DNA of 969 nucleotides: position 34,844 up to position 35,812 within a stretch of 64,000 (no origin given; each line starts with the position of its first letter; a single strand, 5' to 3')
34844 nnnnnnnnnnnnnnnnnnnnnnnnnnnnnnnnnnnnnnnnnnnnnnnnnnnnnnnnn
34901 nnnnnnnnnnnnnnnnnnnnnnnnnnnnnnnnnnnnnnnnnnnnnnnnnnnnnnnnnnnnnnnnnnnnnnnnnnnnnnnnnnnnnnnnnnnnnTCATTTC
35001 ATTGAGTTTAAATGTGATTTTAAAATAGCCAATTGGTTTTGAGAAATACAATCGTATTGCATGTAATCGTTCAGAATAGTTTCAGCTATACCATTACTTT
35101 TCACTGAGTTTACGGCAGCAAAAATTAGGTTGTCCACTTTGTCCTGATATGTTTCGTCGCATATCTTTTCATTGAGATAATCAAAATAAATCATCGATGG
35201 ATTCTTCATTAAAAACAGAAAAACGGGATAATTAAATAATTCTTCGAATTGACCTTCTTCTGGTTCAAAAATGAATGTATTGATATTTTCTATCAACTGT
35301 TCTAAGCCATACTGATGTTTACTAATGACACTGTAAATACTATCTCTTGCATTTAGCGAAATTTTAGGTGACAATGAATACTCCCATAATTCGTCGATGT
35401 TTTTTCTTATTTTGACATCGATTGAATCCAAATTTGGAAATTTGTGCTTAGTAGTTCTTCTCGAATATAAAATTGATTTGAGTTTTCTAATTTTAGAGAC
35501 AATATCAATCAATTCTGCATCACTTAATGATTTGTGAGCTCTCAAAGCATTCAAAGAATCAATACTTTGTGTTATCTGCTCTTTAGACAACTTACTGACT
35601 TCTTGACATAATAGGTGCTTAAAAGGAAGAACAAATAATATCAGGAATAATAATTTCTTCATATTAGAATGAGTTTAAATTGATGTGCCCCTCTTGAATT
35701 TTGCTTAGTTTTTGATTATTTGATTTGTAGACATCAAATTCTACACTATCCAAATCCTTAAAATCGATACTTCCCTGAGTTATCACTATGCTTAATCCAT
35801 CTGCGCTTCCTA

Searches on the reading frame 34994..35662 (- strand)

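Call 25: search_protein_families(library=pfam, proteins=[window:34994-35662:-], max_evalue=10)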
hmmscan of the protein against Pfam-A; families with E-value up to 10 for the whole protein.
window:34994-35662:- (222 aa): 2 families
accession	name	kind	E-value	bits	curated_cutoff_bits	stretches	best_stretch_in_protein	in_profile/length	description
PF03685.18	UPF0147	-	0.14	12.7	23.6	1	79-115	41-77/81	Uncharacterised protein family (UPF0147)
PF13198.11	DUF4014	-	0.15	12.9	23.2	1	134-164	10-40/72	Protein of unknown function (DUF4014)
